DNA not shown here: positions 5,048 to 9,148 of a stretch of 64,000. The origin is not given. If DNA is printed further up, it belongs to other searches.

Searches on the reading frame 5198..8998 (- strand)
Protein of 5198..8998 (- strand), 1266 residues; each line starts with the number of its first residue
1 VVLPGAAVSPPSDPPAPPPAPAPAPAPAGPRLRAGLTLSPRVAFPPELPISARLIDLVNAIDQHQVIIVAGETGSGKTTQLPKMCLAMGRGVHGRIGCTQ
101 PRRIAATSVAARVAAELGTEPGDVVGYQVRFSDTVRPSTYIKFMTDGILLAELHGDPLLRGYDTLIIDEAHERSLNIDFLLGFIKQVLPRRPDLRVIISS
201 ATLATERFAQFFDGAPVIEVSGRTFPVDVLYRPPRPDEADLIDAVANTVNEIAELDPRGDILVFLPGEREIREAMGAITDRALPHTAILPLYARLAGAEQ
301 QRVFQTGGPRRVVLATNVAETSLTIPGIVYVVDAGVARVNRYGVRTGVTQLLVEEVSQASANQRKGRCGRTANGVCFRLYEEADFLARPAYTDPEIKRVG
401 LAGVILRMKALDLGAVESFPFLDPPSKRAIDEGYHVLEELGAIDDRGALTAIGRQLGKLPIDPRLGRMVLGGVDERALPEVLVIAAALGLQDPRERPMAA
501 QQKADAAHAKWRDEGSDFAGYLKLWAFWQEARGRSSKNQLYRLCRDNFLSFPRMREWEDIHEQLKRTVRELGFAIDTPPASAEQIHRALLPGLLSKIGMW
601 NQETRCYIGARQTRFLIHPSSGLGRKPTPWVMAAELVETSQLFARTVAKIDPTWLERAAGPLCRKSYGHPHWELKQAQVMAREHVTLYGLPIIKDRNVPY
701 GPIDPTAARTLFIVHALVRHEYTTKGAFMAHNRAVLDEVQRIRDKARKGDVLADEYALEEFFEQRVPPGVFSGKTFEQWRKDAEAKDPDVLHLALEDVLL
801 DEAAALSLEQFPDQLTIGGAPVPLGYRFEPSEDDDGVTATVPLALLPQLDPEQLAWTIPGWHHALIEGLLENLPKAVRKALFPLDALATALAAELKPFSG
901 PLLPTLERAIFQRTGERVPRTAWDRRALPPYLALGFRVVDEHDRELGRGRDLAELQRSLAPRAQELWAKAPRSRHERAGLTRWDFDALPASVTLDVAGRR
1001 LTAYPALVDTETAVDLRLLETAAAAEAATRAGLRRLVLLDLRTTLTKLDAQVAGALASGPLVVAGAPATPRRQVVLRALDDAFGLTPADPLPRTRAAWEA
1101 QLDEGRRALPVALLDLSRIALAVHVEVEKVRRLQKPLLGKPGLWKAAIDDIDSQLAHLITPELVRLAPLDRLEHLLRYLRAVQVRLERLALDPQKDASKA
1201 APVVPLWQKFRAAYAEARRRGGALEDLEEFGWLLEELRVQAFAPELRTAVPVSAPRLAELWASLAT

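Call 44: search_protein_families(library=pfam, proteins=[window:5198-8998:-], max_evalue=0.001)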
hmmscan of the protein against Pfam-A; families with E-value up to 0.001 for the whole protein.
window:5198-8998:- (1266 aa): 7 families
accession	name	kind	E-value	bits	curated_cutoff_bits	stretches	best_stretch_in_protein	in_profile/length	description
PF11898.13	DUF3418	-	7.7e-174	580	25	1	675-1262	1-581/582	Domain of unknown function (DUF3418)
PF07717.22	OB_NTP_bind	-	8e-16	58.4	29.5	1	585-660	1-81/83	Oligonucleotide/oligosaccharide-binding (OB)-fold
PF00271.37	Helicase_C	-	2e-09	38.1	23.5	1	251-371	8-109/110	Helicase conserved C-terminal domain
PF21010.2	HA2_C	-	2.8e-06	28.2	21.3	1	462-517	1-73/77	Helicase associated domain (HA2), ratchet-like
PF00270.35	DEAD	-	4e-06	27.1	26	1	58-206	8-162/167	DEAD/DEAH box helicase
PF04408.29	HA2_N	-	9.4e-06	26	21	1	437-461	5-29/29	Helicase associated domain (HA2), winged-helix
PF13401.12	AAA_22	-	0.00039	21.2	27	0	63-174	4-97/130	AAA domain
